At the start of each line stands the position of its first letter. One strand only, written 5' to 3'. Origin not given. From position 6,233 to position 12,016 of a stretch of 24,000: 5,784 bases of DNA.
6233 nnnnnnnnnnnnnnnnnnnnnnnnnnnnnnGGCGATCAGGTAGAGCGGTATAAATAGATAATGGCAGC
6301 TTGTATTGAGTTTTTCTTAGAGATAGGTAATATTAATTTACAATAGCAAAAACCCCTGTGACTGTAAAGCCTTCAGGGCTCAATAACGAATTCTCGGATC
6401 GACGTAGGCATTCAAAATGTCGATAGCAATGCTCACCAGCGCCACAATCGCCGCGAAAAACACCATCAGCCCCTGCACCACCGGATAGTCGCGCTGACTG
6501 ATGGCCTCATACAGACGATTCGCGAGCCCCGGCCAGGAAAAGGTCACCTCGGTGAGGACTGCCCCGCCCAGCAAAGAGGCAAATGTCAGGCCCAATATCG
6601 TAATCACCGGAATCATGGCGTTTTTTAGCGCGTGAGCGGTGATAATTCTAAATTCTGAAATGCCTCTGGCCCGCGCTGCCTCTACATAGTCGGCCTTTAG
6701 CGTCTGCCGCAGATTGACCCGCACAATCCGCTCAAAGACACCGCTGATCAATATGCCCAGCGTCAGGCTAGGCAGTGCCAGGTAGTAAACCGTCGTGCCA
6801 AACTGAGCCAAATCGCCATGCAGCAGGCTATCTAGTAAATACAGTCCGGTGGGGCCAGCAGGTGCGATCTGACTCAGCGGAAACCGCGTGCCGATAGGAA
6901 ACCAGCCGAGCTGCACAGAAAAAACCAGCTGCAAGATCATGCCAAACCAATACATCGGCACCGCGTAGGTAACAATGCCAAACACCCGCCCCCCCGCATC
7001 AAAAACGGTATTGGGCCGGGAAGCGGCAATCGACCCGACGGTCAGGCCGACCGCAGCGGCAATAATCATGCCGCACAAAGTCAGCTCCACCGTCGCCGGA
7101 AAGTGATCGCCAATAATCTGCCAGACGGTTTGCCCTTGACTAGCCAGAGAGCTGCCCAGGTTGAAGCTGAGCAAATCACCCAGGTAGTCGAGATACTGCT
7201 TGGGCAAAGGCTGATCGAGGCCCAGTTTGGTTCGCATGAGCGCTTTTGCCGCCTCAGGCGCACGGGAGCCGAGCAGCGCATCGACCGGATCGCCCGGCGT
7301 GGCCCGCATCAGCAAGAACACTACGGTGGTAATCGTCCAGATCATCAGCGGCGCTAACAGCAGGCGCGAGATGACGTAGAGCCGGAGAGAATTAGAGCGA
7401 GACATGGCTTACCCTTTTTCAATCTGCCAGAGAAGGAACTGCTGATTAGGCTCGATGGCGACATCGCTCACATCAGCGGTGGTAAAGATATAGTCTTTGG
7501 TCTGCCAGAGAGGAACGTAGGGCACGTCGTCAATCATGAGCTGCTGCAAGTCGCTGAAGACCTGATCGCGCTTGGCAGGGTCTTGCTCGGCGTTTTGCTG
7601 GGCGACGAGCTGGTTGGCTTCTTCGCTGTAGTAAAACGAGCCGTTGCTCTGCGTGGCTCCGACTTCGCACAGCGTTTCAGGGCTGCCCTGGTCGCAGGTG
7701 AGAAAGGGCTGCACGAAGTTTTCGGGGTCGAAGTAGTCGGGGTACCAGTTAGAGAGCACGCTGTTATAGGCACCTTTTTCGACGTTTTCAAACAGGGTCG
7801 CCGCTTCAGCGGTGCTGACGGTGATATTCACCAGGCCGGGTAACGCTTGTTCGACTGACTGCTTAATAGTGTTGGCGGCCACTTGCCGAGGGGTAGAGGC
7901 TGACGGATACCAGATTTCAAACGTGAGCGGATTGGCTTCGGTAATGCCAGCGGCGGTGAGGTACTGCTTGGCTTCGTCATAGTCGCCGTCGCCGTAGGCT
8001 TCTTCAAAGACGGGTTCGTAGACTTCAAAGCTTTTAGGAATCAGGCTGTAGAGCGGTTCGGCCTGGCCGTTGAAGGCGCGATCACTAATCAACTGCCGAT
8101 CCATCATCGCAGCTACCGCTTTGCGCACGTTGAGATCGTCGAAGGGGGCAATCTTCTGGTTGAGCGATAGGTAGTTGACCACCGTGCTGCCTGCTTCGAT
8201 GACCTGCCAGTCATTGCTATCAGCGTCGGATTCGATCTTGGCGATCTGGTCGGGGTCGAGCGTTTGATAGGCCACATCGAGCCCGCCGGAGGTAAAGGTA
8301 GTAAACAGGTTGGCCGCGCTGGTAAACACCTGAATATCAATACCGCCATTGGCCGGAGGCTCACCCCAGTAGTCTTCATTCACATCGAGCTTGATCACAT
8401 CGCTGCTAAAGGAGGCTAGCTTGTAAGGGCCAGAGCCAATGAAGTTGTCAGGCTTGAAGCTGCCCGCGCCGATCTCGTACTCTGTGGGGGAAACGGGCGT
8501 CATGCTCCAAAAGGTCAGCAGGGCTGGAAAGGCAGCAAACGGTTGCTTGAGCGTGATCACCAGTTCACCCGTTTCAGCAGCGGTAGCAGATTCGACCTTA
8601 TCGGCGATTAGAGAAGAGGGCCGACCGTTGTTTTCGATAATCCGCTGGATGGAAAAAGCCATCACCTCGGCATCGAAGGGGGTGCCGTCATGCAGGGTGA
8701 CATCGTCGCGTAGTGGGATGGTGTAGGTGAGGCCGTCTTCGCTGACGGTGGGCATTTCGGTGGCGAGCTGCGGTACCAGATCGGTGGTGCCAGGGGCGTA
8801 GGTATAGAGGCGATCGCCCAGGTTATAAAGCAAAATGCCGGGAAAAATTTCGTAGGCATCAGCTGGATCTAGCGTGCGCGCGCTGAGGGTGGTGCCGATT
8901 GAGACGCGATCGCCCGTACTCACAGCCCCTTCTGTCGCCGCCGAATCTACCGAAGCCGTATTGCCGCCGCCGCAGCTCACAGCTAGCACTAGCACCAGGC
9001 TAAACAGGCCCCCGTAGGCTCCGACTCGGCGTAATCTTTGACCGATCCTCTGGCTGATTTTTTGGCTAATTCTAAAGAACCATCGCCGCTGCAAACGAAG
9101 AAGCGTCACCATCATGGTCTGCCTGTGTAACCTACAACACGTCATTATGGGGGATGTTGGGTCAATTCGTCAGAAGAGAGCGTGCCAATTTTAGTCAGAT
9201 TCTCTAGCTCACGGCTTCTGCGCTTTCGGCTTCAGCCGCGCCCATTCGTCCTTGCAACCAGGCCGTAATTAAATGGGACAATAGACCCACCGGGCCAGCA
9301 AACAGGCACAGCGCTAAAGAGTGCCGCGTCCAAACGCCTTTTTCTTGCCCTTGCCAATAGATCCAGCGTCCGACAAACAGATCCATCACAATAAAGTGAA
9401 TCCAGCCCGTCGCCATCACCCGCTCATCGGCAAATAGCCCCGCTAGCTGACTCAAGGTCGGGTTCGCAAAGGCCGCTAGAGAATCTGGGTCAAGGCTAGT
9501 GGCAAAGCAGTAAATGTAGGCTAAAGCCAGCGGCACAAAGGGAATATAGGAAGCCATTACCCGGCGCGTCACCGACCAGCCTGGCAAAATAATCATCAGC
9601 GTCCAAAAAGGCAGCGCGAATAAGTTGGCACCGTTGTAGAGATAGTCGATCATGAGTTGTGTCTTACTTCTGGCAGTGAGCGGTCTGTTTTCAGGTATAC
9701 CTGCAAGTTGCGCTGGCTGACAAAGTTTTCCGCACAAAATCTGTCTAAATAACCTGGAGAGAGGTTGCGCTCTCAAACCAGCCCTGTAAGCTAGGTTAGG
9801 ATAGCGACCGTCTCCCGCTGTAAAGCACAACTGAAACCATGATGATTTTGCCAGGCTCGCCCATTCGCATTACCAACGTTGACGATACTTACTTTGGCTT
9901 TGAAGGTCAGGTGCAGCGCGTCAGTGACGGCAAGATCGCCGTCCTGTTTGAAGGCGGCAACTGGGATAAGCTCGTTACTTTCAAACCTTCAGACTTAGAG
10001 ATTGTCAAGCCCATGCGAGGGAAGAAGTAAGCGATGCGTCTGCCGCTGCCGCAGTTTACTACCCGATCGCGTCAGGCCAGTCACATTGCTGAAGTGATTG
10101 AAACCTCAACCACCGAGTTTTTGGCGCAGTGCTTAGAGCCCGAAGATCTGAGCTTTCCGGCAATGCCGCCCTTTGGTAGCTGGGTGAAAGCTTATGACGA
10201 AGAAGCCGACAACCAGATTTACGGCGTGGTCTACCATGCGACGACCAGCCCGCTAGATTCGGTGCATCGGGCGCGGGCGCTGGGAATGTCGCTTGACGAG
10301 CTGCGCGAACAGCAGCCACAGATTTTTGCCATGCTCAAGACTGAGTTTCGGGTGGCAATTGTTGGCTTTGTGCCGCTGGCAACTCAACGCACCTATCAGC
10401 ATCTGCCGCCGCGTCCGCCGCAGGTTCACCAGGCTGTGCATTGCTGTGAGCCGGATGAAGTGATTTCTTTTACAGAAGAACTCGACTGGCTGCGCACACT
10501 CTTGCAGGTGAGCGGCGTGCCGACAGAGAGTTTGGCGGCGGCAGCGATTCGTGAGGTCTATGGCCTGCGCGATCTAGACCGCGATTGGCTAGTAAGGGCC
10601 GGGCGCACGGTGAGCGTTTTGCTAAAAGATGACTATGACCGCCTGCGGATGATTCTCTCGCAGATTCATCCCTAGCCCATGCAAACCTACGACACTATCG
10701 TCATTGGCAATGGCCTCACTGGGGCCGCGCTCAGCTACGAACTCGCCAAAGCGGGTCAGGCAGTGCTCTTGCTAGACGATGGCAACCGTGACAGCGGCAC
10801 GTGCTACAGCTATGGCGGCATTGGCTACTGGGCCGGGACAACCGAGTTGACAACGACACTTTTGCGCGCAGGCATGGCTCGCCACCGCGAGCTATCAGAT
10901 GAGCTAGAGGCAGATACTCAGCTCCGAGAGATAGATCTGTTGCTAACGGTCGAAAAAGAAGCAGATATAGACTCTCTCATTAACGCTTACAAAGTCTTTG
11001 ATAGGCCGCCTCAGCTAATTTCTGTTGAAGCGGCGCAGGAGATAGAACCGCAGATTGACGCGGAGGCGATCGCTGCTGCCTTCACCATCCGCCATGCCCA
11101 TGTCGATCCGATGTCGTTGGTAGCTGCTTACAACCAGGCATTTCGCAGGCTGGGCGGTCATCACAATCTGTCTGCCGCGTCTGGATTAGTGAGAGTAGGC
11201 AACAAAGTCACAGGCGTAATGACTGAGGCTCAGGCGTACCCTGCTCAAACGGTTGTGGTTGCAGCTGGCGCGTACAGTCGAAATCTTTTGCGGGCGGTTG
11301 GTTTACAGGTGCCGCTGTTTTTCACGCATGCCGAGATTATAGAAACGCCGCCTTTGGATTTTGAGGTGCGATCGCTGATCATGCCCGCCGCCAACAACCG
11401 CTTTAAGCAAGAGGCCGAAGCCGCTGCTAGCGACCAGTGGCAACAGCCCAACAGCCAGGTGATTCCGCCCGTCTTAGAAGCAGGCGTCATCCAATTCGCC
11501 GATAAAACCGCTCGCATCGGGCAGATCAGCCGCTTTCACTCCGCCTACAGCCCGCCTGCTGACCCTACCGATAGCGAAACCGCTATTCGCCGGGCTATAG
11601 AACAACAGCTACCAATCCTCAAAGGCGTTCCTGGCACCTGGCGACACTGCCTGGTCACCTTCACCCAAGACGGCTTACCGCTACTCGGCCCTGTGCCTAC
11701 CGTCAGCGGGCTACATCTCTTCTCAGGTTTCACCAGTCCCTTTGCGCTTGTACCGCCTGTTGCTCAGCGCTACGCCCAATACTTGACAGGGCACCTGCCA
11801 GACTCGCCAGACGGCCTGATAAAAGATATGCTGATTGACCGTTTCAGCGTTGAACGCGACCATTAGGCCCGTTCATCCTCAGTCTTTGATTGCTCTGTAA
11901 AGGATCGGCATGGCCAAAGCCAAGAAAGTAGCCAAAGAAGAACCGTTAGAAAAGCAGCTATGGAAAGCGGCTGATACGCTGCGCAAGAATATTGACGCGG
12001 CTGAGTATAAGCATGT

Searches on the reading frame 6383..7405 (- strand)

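Call 45: search_protein_families(library=pfam, proteins=[window:6383-7405:-])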
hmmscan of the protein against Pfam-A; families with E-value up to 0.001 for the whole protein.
window:6383-7405:- (341 aa): 2 families
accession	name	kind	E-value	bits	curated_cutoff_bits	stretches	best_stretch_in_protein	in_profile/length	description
PF00528.27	BPD_transp_1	-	2.3e-41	142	26.4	1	120-340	1-183/184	Binding-protein-dependent transport system inner membrane component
PF19300.4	BPD_transp_1_N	-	1.1e-11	45.3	23.8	1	10-109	4-114/114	Binding-prot-dependent transport system membrane comp, N-term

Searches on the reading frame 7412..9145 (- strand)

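Call 45: search_protein_families(library=pfam, proteins=[window:7412-9145:-])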
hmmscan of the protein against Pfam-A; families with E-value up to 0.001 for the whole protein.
window:7412-9145:- (578 aa): 1 family
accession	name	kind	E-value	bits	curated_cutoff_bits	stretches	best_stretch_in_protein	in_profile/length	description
PF00496.27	SBP_bac_5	-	1.3e-80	271.8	32.4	1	123-487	2-366/368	Bacterial extracellular solute-binding proteins, family 5 Middle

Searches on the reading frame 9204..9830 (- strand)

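Call 3: search_protein_families(library=pfam, proteins=[window:9204-9830:-])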
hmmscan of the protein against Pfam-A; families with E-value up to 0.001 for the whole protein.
window:9204-9830:- (208 aa): 1 family
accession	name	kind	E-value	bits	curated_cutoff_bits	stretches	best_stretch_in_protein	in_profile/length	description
PF14108.11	ABA4-like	-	2.3e-46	157.8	27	1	64-186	2-127/127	ABA DEFICIENT 4-like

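Call 4: search_protein_families(library=ncbifam, proteins=[window:9204-9830:-])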
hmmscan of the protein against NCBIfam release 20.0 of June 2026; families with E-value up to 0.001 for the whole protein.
window:9204-9830:- (208 aa): 0 families

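Call 5: search_protein_families(library=padloc, proteins=[window:9204-9830:-])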
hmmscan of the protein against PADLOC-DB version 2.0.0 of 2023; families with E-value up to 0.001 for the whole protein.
window:9204-9830:- (208 aa): 0 families

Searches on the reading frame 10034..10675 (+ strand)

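Call 3: search_protein_families(library=pfam, proteins=[window:10034-10675:+])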
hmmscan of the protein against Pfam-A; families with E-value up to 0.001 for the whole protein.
window:10034-10675:+ (213 aa): 1 family
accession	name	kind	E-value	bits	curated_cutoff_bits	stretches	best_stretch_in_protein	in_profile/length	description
PF09378.16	HAS-barrel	-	3.9e-08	33.7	25.2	1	18-113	1-88/90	HAS barrel domain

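Call 4: search_protein_families(library=ncbifam, proteins=[window:10034-10675:+])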
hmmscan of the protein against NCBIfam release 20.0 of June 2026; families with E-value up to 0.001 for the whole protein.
window:10034-10675:+ (213 aa): 0 families

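Call 5: search_protein_families(library=padloc, proteins=[window:10034-10675:+])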
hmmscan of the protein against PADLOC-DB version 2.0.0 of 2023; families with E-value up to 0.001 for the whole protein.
window:10034-10675:+ (213 aa): 0 families

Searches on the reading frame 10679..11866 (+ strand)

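Call 3: search_protein_families(library=pfam, proteins=[window:10679-11866:+])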
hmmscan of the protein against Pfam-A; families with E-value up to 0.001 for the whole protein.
window:10679-11866:+ (395 aa): 5 families
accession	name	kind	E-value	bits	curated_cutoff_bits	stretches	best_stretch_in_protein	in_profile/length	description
PF01266.30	DAO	-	1.5e-35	123.8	27.9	1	5-366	1-351/353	FAD dependent oxidoreductase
PF13450.12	NAD_binding_8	-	3.5e-05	24.4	21.9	1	8-45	1-38/68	NAD(P)-binding Rossmann-like domain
PF07992.20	Pyr_redox_2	-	0.00011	22.2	26.1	0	4-205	1-115/291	Pyridine nucleotide-disulphide oxidoreductase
PF00890.30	FAD_binding_2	-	0.00029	20.6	20.4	0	5-205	1-210/414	FAD binding domain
PF01134.28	GIDA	-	0.00094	18.8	22.1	0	5-33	1-29/391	Glucose inhibited division protein A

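Call 4: search_protein_families(library=ncbifam, proteins=[window:10679-11866:+])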
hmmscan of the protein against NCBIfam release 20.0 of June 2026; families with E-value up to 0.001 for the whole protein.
window:10679-11866:+ (395 aa): 25 families
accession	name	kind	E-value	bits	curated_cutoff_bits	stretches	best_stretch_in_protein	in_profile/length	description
TIGR02352.1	thiamin_ThiO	equivalog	9e-20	71.1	250.8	1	7-224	2-231/351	glycine oxidase ThiO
NF008425.0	PRK11259.1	equivalog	1.7e-12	47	257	1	2-211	3-216/377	N-methyl-L-tryptophan oxidase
TIGR01377.1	soxA_mon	subfamily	9.5e-12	44.4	479.65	1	4-213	1-213/381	amino oxidase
NF001933.0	PRK00711.1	subfamily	7.3e-10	38.4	383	1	143-214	199-271/429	D-amino acid dehydrogenase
NF002480.1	PRK01747.1-1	equivalog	2.1e-09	36.4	540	1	4-206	249-458/645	bifunctional tRNA (5-methylaminomethyl-2-thiouridine)(34)-methyltransferase MnmC2/FAD-dependent 5-carboxymethylaminomethyl-2-thiouridine(34)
NF050086.1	pipecolate_AmaA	exception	1.3e-08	34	600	1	3-237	25-272/425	L-pipecolate oxidase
TIGR03377.1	glycerol3P_GlpA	equivalog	1.7e-08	33.5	552.8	1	110-216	108-220/530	anaerobic glycerol-3-phosphate dehydrogenase subunit GlpA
TIGR03197.1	MnmC_Cterm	equivalog_domain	3.5e-08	32.9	174.2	1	6-205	2-208/400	FAD-dependent 5-carboxymethylaminomethyl-2-thiouridine(34) oxidoreductase MnmC1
NF008313.0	PRK11101.1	equivalog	3.5e-07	29.2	425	1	3-218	8-231/548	anaerobic glycerol-3-phosphate dehydrogenase subunit A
NF007450.0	PRK10015.1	subfamily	5.4e-07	28.7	466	0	3-50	5-50/429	FAD-dependent oxidoreductase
NF033460.1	glycerol3P_ox_II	equivalog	6.8e-07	28.8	460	1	3-207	1-215/361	type 2 glycerol-3-phosphate oxidase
TIGR03364.1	HpnW_proposed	hypoth_equivalog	1e-06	28.1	285.1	1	4-206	1-203/365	TIGR03364 family FAD-dependent oxidoreductase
NF008726.1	PRK11728.1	equivalog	3.4e-05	22.9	299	1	4-210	1-212/389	L-2-hydroxyglutarate oxidase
NF005513.0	PRK07121.1-6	equivalog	3.8e-05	22.4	608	1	2-56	5-59/533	FAD-binding protein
NF009074.0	PRK12409.1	equivalog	4.2e-05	22.9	494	0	112-213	164-271/410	D-amino acid dehydrogenase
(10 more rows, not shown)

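Call 5: search_protein_families(library=padloc, proteins=[window:10679-11866:+])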
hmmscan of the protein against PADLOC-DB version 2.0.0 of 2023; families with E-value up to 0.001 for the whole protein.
window:10679-11866:+ (395 aa): 0 families
